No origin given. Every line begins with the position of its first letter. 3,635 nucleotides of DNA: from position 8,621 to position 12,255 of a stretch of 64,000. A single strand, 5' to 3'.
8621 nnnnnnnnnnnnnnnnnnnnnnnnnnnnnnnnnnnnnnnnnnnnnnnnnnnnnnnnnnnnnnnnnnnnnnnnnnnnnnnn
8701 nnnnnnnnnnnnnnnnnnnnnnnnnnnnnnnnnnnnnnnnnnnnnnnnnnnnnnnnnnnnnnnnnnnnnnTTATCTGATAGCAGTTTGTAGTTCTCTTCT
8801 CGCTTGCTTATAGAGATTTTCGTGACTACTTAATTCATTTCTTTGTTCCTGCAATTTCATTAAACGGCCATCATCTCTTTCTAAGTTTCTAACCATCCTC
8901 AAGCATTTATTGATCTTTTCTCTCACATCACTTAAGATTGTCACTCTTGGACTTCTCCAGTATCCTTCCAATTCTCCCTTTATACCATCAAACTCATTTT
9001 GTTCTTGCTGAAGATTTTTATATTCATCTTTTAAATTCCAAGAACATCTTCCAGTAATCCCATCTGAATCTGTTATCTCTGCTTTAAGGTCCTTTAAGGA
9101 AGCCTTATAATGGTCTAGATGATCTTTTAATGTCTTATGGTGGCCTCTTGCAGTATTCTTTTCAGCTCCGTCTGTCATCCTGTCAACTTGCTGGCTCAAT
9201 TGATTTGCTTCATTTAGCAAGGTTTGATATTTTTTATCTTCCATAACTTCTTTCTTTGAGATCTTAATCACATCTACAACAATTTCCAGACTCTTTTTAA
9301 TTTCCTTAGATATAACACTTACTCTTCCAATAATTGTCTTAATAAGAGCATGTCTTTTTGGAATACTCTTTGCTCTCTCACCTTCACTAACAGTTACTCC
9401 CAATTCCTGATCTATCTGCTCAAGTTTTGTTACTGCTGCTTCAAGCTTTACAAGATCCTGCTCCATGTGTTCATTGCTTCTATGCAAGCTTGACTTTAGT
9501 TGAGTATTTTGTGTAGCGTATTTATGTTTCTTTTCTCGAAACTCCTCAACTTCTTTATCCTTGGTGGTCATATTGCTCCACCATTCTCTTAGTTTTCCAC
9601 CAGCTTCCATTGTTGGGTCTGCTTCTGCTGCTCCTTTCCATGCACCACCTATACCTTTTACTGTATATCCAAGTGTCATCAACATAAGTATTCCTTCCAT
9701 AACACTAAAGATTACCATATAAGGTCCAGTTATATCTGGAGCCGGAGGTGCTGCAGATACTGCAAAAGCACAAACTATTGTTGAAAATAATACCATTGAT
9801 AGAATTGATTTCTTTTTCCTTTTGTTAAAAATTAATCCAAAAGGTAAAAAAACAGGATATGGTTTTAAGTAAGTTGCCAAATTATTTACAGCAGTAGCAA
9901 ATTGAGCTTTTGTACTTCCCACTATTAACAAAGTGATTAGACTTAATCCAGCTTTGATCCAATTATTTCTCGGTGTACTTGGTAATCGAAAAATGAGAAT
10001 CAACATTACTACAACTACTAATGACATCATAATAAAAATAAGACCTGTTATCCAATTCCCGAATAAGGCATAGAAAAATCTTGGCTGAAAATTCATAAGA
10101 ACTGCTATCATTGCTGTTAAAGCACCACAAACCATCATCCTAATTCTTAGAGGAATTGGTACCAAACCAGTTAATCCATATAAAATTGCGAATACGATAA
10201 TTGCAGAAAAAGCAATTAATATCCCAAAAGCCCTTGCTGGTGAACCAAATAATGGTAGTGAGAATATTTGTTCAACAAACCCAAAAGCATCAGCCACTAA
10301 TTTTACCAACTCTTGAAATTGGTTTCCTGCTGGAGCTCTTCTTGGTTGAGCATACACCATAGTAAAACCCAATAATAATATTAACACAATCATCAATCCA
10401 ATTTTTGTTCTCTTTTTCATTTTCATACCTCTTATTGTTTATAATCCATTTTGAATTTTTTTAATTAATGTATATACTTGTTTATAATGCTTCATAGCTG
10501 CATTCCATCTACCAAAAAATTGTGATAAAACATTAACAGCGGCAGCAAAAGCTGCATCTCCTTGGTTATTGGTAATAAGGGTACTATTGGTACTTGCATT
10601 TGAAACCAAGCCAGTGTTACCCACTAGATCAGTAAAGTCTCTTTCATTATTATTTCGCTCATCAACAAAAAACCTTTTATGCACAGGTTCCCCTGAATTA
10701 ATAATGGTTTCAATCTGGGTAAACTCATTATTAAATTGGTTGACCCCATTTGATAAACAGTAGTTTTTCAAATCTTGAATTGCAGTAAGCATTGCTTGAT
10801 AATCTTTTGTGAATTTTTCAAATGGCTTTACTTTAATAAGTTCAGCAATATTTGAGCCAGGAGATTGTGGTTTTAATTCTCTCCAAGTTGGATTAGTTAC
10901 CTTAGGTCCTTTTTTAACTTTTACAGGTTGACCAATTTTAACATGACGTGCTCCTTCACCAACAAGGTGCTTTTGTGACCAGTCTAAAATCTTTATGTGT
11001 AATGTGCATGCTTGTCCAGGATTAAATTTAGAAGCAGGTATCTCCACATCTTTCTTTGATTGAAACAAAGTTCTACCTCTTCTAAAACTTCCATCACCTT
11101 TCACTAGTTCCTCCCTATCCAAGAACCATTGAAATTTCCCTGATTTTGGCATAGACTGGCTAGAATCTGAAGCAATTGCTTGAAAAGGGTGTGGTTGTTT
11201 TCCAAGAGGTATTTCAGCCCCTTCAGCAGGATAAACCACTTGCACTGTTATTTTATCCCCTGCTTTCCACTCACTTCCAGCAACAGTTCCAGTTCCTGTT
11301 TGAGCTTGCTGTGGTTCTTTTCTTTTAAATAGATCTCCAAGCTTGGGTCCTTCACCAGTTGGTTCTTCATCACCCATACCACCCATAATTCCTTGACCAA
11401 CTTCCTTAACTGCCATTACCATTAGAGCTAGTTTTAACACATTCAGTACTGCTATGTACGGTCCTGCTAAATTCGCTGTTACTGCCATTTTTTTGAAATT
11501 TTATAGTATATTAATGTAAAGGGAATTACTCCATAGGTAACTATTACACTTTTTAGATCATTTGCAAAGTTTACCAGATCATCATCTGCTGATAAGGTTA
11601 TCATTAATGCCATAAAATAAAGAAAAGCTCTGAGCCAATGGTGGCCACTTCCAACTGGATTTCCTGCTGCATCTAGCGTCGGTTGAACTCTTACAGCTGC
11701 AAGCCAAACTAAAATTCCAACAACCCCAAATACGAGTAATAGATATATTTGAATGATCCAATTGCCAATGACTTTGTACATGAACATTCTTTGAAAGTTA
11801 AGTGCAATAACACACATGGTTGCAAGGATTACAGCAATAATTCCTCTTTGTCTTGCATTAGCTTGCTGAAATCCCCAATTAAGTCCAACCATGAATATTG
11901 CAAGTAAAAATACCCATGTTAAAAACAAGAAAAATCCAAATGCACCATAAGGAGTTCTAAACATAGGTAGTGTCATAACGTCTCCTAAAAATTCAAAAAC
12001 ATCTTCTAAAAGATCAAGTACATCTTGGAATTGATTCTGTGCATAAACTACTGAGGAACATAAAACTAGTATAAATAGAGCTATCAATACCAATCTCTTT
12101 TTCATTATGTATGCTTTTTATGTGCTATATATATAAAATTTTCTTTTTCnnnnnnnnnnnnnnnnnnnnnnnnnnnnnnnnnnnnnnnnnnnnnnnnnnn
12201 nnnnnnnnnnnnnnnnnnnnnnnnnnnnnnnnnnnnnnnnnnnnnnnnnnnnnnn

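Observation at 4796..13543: Island-like accessory stretch directly downstream of the rRNA operon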

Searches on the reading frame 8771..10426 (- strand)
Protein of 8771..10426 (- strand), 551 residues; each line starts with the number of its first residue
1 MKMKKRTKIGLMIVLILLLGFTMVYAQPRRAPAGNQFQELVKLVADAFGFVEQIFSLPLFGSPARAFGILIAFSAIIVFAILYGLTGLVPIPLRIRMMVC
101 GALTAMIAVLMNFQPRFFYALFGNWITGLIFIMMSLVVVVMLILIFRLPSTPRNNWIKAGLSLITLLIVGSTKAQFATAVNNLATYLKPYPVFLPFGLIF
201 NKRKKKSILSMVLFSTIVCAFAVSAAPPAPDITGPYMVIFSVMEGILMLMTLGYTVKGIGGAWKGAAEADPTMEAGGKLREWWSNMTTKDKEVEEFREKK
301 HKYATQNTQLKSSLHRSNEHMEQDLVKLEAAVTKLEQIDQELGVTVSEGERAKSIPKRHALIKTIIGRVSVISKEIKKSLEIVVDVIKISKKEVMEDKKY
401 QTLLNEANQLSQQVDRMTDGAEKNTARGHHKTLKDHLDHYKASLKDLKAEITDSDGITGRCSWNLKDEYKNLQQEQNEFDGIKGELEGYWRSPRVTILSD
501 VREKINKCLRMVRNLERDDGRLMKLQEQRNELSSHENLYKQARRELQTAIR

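Call 6: search_protein_families(library=pfam, proteins=[window:8771-10426:-], max_evalue=0.1)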
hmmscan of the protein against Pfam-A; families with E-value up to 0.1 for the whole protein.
window:8771-10426:- (551 aa): 2 families
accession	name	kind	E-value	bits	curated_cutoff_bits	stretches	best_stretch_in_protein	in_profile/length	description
PF24414.1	DUF7547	-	0.00083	19.8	27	1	328-455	53-173/209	Family of unknown function (DUF7547)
PF02403.27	Seryl_tRNA_N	-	0.016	15.8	28.2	1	378-452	23-98/108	Seryl-tRNA synthetase N-terminal domain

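Call 7: search_protein_families(library=phrogs, proteins=[window:8771-10426:-], max_evalue=0.1)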
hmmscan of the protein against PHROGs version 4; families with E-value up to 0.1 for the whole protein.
window:8771-10426:- (551 aa): 2 families
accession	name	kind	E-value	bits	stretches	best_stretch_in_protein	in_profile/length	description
phrog_13113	-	unknown function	0.025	16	0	399-453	70-122/134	-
phrog_2041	-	unknown function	0.027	15.5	0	307-341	3-37/101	-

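Call 13: find_related_loci(query=window:8771-10426:-, collection=viral_contigs, flank=10000)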
Query window:8771-10426:- (551 aa) in viral_contigs; peptide patterns used: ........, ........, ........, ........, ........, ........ (x = any residue, [..] = any of these).
11 stretches matched a pattern, but none encodes a relative of the query by tblastn (E <= 1e-3).

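Call 15: find_homologous_proteins(query=window:8771-10426:-)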
Query window:8771-10426:- (551 aa): 1 proteins with E <= 0.001 among 8000 candidates.
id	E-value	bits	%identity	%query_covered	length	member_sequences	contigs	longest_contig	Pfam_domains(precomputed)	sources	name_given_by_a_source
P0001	0.0e+0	1220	100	100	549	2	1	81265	-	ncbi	-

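Call 16: find_encoding_contigs(protein=P0001, flank=10000, max_places=5)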
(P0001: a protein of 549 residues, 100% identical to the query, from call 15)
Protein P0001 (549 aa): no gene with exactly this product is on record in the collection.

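Call 38: search_protein_families(library=ncbifam, proteins=[window:8771-10426:-], max_evalue=0.01)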
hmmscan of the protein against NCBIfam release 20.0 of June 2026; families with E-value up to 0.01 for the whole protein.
window:8771-10426:- (551 aa): 0 families

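Call 68: search_protein_families(library=padloc, proteins=[window:8771-10426:-], max_evalue=0.01)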
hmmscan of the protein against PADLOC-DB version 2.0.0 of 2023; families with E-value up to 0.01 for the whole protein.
window:8771-10426:- (551 aa): 0 families

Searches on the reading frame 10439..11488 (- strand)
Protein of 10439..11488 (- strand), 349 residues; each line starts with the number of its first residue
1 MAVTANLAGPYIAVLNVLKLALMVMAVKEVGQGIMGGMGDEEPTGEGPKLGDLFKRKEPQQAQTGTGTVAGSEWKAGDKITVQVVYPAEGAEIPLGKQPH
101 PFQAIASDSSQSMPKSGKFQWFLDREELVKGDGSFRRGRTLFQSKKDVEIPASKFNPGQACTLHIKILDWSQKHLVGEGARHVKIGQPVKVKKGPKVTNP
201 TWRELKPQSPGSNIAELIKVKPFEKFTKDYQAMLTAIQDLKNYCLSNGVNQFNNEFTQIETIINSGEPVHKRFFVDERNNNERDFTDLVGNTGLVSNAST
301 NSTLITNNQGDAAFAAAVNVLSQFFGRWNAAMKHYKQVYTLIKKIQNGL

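Call 6: search_protein_families(library=pfam, proteins=[window:10439-11488:-], max_evalue=0.1)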
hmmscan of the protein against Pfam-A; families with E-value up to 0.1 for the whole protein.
window:10439-11488:- (349 aa): 0 families

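Call 7: search_protein_families(library=phrogs, proteins=[window:10439-11488:-], max_evalue=0.1)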
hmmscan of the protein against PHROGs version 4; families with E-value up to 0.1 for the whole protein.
window:10439-11488:- (349 aa): 0 families

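Call 38: search_protein_families(library=ncbifam, proteins=[window:10439-11488:-], max_evalue=0.01)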
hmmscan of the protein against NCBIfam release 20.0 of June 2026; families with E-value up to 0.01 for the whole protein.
window:10439-11488:- (349 aa): 0 families

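Call 68: search_protein_families(library=padloc, proteins=[window:10439-11488:-], max_evalue=0.01)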
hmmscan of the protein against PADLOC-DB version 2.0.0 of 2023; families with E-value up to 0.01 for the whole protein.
window:10439-11488:- (349 aa): 0 families

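Call 92: search_solved_structures(query=A6, max_evalue=1)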
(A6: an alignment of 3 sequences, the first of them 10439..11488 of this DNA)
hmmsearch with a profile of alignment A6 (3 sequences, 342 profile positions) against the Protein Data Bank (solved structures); distinct sequences matched with E-value up to 1: 1.
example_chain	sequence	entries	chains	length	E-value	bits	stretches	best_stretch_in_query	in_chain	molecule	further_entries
1ik9_A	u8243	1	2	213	0.8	12.3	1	229-296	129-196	DNA REPAIR PROTEIN XRCC4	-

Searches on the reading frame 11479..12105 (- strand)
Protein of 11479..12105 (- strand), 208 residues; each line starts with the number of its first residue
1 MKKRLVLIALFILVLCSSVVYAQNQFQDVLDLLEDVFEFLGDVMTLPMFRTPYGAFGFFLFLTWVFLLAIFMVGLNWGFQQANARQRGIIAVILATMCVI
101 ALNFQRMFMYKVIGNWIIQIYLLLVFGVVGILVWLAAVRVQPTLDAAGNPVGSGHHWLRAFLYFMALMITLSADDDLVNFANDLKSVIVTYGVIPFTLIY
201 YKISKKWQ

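Call 6: search_protein_families(library=pfam, proteins=[window:11479-12105:-], max_evalue=0.1)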
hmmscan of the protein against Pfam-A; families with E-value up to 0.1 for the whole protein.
window:11479-12105:- (208 aa): 1 family
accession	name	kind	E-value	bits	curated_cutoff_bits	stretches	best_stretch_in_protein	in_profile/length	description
PF20230.4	DUF6588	-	0.028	14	27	1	1-40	1-40/319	Family of unknown function (DUF6588)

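Call 7: search_protein_families(library=phrogs, proteins=[window:11479-12105:-], max_evalue=0.1)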
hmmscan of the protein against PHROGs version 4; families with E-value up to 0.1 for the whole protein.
window:11479-12105:- (208 aa): 0 families

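Call 29: find_homologous_proteins(query=A2, max_evalue=0.01)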
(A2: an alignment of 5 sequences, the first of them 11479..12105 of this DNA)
Query A2 (5 sequences) (208 aa, profile of the alignment): 6 proteins with E <= 0.01 among 8000 candidates.
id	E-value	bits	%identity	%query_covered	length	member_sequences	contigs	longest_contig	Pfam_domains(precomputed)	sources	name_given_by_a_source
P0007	1.0e-80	288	100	100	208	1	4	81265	-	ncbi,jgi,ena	-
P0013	2.8e-79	284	49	99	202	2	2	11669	-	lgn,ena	-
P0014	2.6e-68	248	64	100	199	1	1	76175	-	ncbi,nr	ncbi:MAG: hypothetical protein MAG795_00688 [Candidatus Woesearchaeota archaeon]|nr:hypothetical pro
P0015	8.7e-67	243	32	64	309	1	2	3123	-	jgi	-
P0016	1.2e-65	239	47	95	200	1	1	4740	-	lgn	-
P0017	3.4e-52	195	45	100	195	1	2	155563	-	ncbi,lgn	-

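Call 30: find_encoding_contigs(protein=P0014, flank=10000, max_places=4)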
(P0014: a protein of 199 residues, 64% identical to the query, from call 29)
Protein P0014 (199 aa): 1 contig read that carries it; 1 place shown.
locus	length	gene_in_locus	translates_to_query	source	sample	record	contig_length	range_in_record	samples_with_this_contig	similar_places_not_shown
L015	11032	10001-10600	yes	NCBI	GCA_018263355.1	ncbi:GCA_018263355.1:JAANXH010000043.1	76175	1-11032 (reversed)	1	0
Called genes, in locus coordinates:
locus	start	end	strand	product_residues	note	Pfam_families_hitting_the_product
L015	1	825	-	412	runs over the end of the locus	PF00069:Pkinase, PF07714:PK_Tyr_Ser-Thr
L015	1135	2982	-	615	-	-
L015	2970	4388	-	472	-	PF00004:AAA, PF20720:nSTAND3 (faint)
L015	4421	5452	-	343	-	-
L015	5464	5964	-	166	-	PF04471:Mrr_cat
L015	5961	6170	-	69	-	-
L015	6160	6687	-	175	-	-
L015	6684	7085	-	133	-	-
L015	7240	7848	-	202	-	-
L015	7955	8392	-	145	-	-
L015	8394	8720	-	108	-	-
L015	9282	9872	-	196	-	-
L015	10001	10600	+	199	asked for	-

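Call 31: find_encoding_contigs(protein=P0017, flank=10000, max_places=4)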
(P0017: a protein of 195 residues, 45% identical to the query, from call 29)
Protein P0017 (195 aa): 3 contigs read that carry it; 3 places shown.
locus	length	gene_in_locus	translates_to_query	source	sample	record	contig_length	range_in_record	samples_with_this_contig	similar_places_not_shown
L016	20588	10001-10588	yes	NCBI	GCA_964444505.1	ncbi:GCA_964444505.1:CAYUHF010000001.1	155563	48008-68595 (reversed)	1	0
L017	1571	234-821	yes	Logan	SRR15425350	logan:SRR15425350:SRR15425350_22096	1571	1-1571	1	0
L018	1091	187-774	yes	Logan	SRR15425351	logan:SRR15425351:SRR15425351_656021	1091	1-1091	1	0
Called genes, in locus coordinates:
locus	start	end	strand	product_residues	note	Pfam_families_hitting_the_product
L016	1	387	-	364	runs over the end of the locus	-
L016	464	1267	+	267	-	PF04414:tRNA_deacylase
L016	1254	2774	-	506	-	PF00924:MS_channel_2nd, PF05023:Phytochelatin (faint), PF13529:Peptidase_C39_2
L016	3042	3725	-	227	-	-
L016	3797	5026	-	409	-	-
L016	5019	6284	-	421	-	PF05496:RuvB_N (weak), PF00004:AAA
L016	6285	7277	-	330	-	-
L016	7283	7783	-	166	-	-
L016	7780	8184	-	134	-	PF13404:HTH_AsnC-type, PF13412:HTH_24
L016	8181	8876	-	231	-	-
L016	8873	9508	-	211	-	-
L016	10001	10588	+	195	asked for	-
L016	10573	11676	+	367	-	-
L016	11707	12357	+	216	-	-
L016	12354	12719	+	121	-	-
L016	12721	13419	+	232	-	-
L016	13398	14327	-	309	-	-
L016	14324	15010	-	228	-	-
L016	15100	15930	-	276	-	-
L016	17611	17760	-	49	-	-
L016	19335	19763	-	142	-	-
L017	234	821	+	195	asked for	-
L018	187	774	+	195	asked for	-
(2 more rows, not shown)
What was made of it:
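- Relatives carry an adjacent AAA ATPase and an Mrr-like nuclease that are missing here (calls 30, 31).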

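Call 38: search_protein_families(library=ncbifam, proteins=[window:11479-12105:-], max_evalue=0.01)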
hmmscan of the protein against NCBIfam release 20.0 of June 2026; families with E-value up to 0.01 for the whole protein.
window:11479-12105:- (208 aa): 0 families

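Call 51: find_related_loci(query=A4, collection=metagenome_contigs, flank=10000)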
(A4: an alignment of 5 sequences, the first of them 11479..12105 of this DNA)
Query A4 (208 aa) in metagenome_contigs; peptide patterns used: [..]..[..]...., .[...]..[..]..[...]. (x = any residue, [..] = any of these).
411 stretches matched a pattern, but none encodes a relative of the query by tblastn (E <= 1e-3).

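Call 68: search_protein_families(library=padloc, proteins=[window:11479-12105:-], max_evalue=0.01)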
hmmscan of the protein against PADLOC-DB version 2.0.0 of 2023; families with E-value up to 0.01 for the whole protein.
window:11479-12105:- (208 aa): 0 families

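Call 94: search_solved_structures(query=A2, max_evalue=1)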
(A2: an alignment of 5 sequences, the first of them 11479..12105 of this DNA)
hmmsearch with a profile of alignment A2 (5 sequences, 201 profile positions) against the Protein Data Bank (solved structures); distinct sequences matched with E-value up to 1: 1.
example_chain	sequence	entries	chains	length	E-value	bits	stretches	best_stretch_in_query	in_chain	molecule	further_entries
8h2i_cn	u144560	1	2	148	0.76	12.7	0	20-77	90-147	P18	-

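Call 99: find_encoding_contigs(protein=P0016, flank=10000, max_places=4)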
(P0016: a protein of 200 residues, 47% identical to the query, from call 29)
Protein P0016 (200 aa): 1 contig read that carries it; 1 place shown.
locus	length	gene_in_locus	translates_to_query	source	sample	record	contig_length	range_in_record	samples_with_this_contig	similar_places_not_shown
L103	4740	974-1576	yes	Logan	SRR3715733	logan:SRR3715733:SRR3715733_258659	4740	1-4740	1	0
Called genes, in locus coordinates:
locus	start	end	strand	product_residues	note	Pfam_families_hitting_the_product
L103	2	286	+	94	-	?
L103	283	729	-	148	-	-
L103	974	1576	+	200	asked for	-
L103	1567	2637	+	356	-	-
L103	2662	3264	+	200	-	-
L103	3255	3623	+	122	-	-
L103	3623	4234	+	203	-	-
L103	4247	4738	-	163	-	?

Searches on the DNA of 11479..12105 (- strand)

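Call 33: search_rna_families(sources=[L016, L015, L014], threshold=gathering)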
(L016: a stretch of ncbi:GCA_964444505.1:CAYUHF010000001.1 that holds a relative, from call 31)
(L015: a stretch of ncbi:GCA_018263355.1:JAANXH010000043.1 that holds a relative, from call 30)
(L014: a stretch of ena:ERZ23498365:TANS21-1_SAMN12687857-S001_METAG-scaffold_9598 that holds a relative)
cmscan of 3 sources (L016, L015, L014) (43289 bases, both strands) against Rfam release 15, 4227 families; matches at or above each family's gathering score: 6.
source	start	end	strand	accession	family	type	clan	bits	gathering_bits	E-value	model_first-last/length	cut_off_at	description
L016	15989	18935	-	RF02540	LSU_rRNA_archaea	Gene; rRNA;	CL00112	2570.2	50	0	1-2987/2987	no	Archaeal large subunit ribosomal RNA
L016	19235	20588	-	RF01959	SSU_rRNA_archaea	Gene; rRNA;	CL00111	1146.8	50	0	264-1478/1478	5'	Archaeal small subunit ribosomal RNA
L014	163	235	-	RF00005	tRNA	Gene; tRNA;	CL00001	67.2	29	1.3e-12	1-71/71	no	tRNA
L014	83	153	-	RF00005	tRNA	Gene; tRNA;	CL00001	64.9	29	5.2e-12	1-71/71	no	tRNA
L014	11208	11281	+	RF00005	tRNA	Gene; tRNA;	CL00001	51.4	29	2.7e-08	1-71/71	no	tRNA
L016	19111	19167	-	RF00005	tRNA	Gene; tRNA;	CL00001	36.7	29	0.0003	1-71/71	no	tRNA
